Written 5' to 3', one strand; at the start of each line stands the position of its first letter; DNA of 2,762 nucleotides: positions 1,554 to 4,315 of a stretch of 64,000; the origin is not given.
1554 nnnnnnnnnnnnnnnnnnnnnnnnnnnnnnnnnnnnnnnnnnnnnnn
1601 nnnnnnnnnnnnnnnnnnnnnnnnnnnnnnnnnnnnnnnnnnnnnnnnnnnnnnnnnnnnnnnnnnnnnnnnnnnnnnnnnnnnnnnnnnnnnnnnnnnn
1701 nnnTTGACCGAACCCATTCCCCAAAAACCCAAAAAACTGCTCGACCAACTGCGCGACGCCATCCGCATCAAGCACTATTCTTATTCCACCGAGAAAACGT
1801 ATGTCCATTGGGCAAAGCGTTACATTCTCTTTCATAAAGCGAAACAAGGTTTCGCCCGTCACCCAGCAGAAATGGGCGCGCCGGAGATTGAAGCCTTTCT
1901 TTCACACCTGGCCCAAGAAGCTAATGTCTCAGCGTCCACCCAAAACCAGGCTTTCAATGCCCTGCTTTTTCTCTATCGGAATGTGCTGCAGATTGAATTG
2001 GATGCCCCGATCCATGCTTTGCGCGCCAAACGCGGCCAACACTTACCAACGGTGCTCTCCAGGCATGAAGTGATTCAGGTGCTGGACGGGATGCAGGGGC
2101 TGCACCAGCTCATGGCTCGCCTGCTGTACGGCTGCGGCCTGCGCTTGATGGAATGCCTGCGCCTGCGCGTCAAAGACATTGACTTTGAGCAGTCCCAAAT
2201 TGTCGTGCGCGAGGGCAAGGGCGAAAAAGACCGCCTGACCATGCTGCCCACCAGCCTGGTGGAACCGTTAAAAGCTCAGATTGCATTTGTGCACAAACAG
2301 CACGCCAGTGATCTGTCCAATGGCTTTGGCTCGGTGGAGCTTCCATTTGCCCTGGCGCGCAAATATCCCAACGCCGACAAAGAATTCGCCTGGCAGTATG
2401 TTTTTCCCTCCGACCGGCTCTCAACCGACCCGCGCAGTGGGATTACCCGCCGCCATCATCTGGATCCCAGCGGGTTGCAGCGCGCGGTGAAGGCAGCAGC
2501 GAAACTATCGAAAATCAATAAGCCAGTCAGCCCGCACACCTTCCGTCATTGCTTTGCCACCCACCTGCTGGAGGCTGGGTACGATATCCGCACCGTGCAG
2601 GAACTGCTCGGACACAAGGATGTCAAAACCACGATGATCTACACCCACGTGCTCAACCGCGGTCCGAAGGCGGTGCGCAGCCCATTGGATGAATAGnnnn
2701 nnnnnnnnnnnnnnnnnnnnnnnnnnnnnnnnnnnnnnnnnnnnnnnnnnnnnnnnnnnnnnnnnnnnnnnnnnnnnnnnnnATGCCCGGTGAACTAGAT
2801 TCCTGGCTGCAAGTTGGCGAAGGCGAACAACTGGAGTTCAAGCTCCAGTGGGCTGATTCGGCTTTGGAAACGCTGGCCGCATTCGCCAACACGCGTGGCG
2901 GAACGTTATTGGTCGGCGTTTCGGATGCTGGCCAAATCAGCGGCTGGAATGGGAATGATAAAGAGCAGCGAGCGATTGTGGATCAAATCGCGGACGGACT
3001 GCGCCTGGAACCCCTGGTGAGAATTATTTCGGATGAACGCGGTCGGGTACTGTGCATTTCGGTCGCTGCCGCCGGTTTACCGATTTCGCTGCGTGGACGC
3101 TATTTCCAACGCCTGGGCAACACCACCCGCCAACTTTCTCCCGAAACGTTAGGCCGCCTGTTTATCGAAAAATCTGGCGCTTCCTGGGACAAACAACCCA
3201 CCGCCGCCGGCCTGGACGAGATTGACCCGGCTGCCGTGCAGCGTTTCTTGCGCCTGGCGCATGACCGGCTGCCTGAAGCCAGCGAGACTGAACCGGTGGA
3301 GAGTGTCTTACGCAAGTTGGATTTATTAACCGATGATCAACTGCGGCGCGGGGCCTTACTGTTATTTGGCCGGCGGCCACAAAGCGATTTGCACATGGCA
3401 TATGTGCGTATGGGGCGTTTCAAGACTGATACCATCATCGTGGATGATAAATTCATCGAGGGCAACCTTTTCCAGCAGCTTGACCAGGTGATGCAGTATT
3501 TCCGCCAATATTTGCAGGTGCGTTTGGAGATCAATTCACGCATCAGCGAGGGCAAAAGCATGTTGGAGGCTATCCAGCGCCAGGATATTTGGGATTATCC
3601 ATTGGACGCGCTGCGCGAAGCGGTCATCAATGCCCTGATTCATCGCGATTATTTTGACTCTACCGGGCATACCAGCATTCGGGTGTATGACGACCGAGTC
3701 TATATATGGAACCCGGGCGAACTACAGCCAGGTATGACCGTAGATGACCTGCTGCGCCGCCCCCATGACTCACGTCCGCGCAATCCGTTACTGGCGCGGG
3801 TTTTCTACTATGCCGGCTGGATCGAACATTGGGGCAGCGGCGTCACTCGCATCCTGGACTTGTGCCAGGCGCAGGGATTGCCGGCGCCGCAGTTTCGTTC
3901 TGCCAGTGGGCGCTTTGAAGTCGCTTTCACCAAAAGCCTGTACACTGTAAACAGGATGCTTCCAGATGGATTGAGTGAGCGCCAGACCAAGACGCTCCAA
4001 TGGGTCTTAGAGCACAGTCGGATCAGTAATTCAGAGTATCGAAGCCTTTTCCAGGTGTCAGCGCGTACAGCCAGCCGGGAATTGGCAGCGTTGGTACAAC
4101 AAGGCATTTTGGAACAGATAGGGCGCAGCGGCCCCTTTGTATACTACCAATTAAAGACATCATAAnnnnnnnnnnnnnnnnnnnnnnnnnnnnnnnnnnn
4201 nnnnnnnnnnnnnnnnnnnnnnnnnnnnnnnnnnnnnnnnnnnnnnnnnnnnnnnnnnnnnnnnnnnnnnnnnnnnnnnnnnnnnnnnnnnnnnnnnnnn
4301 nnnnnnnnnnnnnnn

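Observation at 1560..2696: Intact integron integrase in a Chloroflexi-like chromosome with a canonical GTTAGGC core in the classical attI position but no obvious cassette array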

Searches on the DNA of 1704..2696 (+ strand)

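Call 34: build_rna_model(alignment_id=A2, structure=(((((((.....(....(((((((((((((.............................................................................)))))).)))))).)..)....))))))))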
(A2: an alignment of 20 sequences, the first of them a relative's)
Model R1 built from alignment A2 (20 sequences, 136 columns); structure: as given.
model positions 134; base pairs 21; branch points 0; effective number of sequences 11.15; information 0.59 bits per position. Calibrated on 0.2 Mb of random sequence (short: E-values are rough).
structure used (alignment columns):
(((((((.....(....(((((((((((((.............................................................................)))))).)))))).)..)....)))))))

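Call 35: search_with_rna_model(model_id=R1, source=window, filters=off, max_evalue=10, show_alignments=3)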
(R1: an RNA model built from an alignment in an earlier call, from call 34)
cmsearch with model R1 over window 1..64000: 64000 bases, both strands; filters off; matches with E-value up to 10: 19.
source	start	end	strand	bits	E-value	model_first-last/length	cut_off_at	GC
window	30782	30806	-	9.8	1.2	1-134/134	no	0.6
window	34339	34418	-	9.8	1.2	1-134/134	no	0.65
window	4768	4788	-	9.1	1.7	1-134/134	no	0.57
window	30782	30806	+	8.7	2.3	1-134/134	no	0.6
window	53637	53663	+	8.3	2.8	1-134/134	no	0.37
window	9755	9788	-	7.9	3.5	1-134/134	no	0.65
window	53637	53663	-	7.9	3.6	1-134/134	no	0.37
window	11701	11722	-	7.6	4.1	1-134/134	no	0.77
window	17513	17545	-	7.5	4.3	1-134/134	no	0.64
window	61994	62035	-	7.4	4.8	1-134/134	no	0.57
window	17104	17143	+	7.3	5.1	1-134/134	no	0.57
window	34956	35061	+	7.2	5.1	1-134/134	no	0.7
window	51910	51955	+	7.1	5.5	1-134/134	no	0.65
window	51525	51595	+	7.1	5.5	3-132/134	no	0.61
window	51910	51955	-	6.9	6.4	1-134/134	no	0.65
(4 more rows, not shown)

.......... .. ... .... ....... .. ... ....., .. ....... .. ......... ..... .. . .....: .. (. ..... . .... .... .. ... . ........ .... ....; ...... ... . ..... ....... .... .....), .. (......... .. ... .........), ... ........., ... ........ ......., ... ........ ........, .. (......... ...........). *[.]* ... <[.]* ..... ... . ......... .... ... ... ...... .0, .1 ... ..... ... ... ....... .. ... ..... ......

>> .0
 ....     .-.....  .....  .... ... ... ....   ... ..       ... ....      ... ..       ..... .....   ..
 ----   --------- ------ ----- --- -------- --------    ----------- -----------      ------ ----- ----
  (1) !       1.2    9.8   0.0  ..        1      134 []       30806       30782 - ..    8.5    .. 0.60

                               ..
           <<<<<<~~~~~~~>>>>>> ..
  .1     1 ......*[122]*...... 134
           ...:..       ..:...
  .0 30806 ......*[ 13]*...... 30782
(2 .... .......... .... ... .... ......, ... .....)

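Call 36: search_with_rna_model(model_id=R1, sources=[L001, L002, L003, L004, L005, L006, L081, L083, L007, L009, L011, L012, L013, L016, L030, L040, L043, L062, L072], max_evalue=1)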
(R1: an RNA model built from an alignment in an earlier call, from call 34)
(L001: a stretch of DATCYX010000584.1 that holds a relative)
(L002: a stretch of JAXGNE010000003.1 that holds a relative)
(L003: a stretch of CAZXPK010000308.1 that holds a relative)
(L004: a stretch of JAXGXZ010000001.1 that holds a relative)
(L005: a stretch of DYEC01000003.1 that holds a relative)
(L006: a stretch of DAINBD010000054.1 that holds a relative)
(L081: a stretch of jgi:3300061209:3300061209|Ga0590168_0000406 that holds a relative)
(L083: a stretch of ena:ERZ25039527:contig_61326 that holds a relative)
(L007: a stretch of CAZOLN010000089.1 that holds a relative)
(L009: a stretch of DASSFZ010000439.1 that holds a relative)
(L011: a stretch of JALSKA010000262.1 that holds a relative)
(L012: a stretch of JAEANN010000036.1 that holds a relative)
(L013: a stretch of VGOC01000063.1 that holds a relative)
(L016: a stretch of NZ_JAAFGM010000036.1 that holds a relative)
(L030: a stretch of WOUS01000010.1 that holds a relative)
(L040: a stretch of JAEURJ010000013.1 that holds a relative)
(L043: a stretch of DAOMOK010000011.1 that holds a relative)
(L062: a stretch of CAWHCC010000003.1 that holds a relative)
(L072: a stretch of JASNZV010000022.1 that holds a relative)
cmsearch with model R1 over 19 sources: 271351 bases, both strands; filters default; matches with E-value up to 1: 32.
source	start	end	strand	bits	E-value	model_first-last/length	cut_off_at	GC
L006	1871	2001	+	106.8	5.5e-24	1-134/134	no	0.56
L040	1698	1827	+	91.6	3.3e-20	1-134/134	no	0.55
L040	4717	4845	+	87.9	2.7e-19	1-134/134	no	0.53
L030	8971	9099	+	86.7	5.3e-19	1-134/134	no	0.53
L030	6593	6720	+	84.6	1.7e-18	1-134/134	no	0.54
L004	4142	4271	+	80.9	1.4e-17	1-134/134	no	0.54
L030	7936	8064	+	79.6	2.9e-17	1-134/134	no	0.56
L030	7293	7420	+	79.6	3e-17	1-134/134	no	0.56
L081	13318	13448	+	73.7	8.4e-16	1-134/134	no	0.69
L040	850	982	+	71.1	3.6e-15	1-134/134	no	0.6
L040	61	189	+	65.5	9e-14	1-134/134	no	0.57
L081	8661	8756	+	63.1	3.6e-13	1-134/134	no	0.64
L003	419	518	+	55.4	2.8e-11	1-134/134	no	0.64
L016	269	351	+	49.9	6.4e-10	1-134/134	no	0.69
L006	3439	3572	+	47.4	2.7e-09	1-134/134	no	0.63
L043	2060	2128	+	45.9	6.1e-09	1-134/134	no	0.67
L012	312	388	+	43.4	2.6e-08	1-134/134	no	0.7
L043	8187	8306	+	42.2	5.2e-08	1-134/134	no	0.59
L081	12087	12214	+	42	5.7e-08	1-134/134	no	0.53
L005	7604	7733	+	38.3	4.6e-07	1-134/134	no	0.55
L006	2626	2757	+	37.6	6.8e-07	1-134/134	no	0.65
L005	9291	9410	+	37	9.7e-07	1-134/134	no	0.6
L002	2276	2408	+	36.5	1.3e-06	1-134/134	no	0.62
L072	572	699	+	34.5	4e-06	1-134/134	no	0.63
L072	8525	8653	+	31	2.9e-05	1-134/134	no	0.64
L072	6730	6858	+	29.6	6.5e-05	1-134/134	no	0.64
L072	3408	3536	+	28.8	0.0001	1-134/134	no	0.57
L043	5767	5873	+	24.7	0.001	1-134/134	no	0.59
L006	1047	1188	+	20.2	0.014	1-134/134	no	0.64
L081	7481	7577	+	18.2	0.042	18-120/134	no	0.63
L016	6707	6767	+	14.5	0.35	1-134/134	no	0.66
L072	12094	12133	+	13.5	0.63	1-134/134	no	0.7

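Call 37: search_with_rna_model(model_id=R1, source=L083, filters=off, max_evalue=10, show_alignments=2)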
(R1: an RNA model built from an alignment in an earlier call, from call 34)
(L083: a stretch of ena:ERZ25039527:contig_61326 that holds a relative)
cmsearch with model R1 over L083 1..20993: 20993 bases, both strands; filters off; matches with E-value up to 10: 10.
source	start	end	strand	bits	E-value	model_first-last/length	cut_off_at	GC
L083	20829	20917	+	11.1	0.19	1-134/134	no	0.63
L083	20211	20323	-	8.3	0.91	1-134/134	no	0.61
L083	13917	13959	-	8.2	0.95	1-134/134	no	0.74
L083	20408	20459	+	6.1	3.2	1-134/134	no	0.62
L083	2103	2114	+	5.9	3.6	1-134/134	no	0.58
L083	666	683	-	5.3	5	1-134/134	no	0.72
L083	14171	14275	-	5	6.1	1-134/134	no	0.67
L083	18934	18995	+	4.9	6.5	1-134/134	no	0.68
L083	13940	13966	+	4.6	7.8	1-134/134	no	0.7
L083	4617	4662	+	4.4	8.3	1-134/134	no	0.65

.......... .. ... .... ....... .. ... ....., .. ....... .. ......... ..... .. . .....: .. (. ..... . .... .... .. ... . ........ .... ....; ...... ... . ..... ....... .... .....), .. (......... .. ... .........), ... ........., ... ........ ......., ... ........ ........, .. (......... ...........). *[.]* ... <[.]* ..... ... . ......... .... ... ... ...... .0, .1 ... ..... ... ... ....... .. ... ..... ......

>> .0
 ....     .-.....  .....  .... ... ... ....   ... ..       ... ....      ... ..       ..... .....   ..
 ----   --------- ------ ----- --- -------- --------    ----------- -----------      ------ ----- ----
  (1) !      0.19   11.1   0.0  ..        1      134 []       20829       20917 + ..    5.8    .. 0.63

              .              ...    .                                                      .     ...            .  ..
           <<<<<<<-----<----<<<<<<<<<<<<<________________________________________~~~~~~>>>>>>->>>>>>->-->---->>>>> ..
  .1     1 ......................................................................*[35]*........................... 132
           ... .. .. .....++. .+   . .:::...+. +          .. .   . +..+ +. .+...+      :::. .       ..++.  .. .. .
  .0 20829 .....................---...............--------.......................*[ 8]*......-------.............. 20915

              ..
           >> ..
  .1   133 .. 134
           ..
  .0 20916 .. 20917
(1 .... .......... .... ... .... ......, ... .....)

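Call 63: search_with_rna_model(model_id=R1, sources=[L164, L165, L167, L168, L169, L102, L106, L084, L085, L086, L087, L089, L091], max_evalue=0.1)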
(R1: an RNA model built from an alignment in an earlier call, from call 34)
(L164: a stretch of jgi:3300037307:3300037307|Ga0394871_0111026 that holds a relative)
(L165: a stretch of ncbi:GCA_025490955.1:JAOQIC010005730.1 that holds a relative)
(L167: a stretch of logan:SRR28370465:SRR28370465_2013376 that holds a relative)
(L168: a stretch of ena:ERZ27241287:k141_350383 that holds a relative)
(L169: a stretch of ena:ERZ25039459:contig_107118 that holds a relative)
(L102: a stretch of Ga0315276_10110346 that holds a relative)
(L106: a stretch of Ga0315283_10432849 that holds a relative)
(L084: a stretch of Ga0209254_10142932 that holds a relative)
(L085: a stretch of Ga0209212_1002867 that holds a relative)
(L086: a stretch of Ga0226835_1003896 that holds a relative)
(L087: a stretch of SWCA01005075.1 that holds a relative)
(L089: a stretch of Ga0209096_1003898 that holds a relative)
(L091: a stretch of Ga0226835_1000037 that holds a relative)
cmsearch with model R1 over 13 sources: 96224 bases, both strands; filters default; matches with E-value up to 0.1: 18.
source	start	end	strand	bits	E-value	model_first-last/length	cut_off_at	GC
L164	498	626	+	86.3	2.3e-19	1-134/134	no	0.57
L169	3924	4054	+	84.9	5.1e-19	1-134/134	no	0.69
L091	4836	4963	+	75.8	8.8e-17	1-134/134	no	0.65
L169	9239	9368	+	73.4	3.5e-16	1-134/134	no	0.68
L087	3697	3828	+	56.7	4.8e-12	1-134/134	no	0.64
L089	1889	2020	+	56.7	4.8e-12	1-134/134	no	0.64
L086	2226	2351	+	56.3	5.9e-12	1-134/134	no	0.63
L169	2146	2274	+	55.7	8.2e-12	1-134/134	no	0.5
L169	4334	4462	+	54.1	2.1e-11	1-134/134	no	0.6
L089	4093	4221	+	53.6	2.7e-11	1-134/134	no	0.67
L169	220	346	+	50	2.2e-10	1-134/134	no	0.65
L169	1580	1704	+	49.6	2.6e-10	1-134/134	no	0.62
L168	700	826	+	42.3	1.7e-08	1-134/134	no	0.69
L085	883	1012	+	41.4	2.9e-08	1-134/134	no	0.6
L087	2857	2928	+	38.9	1.2e-07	1-134/134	no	0.71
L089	1049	1120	+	38.9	1.2e-07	1-134/134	no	0.71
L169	826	949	+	24.8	0.00035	1-134/134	no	0.58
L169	220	346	-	16.5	0.041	1-134/134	no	0.65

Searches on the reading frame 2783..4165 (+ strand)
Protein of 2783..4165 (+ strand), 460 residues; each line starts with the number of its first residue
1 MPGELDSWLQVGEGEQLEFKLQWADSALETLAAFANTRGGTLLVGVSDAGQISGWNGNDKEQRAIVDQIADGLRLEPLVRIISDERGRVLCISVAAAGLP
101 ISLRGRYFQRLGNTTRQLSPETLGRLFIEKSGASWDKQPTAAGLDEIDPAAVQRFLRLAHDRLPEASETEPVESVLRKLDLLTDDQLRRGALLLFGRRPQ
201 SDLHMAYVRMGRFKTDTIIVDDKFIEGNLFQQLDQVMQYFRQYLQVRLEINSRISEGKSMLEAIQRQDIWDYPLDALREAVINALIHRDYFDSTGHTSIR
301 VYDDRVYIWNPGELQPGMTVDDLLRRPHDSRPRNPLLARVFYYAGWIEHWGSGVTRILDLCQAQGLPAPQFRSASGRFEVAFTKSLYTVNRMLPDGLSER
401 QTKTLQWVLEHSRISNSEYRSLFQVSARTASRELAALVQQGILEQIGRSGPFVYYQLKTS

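Call 6: search_protein_families(library=ncbifam, proteins=[window:2783-4165:+], max_evalue=0.01)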
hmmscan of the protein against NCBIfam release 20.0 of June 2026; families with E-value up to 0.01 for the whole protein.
window:2783-4165:+ (460 aa): 2 families
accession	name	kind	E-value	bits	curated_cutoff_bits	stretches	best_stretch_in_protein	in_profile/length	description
NF033788.1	HTH_metalloreg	subfamily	0.0061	16.3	55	0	408-458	19-69/77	metalloregulator ArsR/SmtB family transcription factor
NF033789.1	repress_SdpR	subfamily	0.0088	15.9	100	0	403-460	11-67/79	autorepressor SdpR family transcription factor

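Call 7: search_protein_families(library=pfam, proteins=[window:2783-4165:+], max_evalue=0.01)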
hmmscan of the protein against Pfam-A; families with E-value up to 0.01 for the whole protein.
window:2783-4165:+ (460 aa): 3 families
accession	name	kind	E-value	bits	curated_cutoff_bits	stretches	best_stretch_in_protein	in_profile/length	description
PF13749.12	HATPase_c_4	-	1e-25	89.9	26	1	297-382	4-89/89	Putative ATP-dependent DNA helicase recG C-terminal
PF04326.19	SLFN_AlbA_2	-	8e-15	55.9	25.3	1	13-118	1-117/118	Schlafen, AlbA_2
PF08220.18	HTH_DeoR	-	0.0058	16.8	21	0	400-444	1-45/57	DeoR-like helix-turn-helix domain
